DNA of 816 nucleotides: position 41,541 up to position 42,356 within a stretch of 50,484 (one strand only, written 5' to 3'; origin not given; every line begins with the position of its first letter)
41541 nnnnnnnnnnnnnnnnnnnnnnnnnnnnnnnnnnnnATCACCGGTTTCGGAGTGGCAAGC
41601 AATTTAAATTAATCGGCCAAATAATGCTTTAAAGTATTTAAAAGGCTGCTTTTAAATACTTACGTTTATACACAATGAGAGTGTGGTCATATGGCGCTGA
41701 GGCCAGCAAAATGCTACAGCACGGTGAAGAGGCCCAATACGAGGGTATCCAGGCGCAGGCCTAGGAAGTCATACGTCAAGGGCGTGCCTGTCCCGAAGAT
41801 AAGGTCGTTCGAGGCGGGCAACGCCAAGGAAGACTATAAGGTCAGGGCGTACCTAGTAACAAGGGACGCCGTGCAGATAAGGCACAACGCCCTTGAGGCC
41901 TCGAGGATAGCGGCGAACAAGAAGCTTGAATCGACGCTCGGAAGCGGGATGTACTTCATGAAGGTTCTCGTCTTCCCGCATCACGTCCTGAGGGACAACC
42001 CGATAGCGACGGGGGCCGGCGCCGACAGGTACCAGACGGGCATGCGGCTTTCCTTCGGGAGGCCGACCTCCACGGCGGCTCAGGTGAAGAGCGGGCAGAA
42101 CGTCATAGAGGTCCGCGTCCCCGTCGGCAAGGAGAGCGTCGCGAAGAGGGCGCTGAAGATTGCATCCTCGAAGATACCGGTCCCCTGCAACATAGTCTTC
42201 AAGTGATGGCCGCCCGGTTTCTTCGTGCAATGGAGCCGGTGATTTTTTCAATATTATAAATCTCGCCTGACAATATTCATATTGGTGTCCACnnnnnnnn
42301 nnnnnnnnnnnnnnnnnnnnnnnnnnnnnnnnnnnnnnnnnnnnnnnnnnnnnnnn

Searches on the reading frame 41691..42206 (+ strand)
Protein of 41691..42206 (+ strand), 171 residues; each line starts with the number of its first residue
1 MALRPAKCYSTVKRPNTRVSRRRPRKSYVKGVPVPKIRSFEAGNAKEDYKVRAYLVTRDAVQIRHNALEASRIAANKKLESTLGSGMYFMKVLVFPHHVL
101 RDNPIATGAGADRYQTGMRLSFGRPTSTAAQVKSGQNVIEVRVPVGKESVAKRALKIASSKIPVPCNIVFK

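Call 18: search_protein_families(library=pfam, proteins=[window:41691-42206:+], max_evalue=0.00001)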
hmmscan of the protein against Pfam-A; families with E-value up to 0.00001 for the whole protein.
window:41691-42206:+ (171 aa): 1 family
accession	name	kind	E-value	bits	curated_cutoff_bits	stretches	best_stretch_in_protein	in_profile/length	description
PF00252.24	Ribosomal_L16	-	1.4e-29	103.1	27.9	1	18-169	3-132/132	Ribosomal protein L16p/L10e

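Call 20: find_homologous_proteins(query=window:41691-42203:+, max_evalue=1e-20)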
Query window:41691-42203:+ (171 aa): 1394 proteins with E <= 1e-20 among 1536 candidates; the best 120 are listed.
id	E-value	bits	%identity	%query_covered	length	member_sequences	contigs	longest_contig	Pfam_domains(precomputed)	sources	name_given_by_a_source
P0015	1.9e-105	367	100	100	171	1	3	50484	PF00252.25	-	-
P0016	5.6e-87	307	81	99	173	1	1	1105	PF00252.25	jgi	jgi:large subunit ribosomal protein L10e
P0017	4.9e-86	304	79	100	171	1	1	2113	PF00252.25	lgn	-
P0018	2.4e-85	302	80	100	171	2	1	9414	PF00252.25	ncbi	-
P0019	4.2e-85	301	80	100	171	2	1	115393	PF00252.25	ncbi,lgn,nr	ncbi:MAG: 50S ribosomal protein L16 [Candidatus Aenigmarchaeota archaeon]|nr:50S ribosomal protein L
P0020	4.7e-85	301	79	99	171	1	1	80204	PF00252.25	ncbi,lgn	-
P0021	2.6e-84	299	80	100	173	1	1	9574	PF00252.25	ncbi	-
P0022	2.7e-84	299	78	100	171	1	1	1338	PF00252.25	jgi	jgi:large subunit ribosomal protein L10e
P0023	4.5e-84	298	79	100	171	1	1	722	PF00252.25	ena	-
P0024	7.9e-84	297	78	100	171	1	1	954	PF00252.25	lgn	-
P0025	3.5e-83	295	78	100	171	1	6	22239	PF00252.25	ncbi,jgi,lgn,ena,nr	ncbi:MAG: 50S ribosomal protein L16 [Candidatus Aenigmarchaeota archaeon]|nr:50S ribosomal protein L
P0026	5.6e-83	294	78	100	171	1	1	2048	PF00252.25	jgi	jgi:large subunit ribosomal protein L10e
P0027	7.0e-83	294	77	100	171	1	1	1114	PF00252.25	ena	-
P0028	8.3e-83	294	80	99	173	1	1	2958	PF00252.25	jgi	jgi:large subunit ribosomal protein L10e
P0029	1.9e-82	293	78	100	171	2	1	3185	PF00252.25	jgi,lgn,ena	-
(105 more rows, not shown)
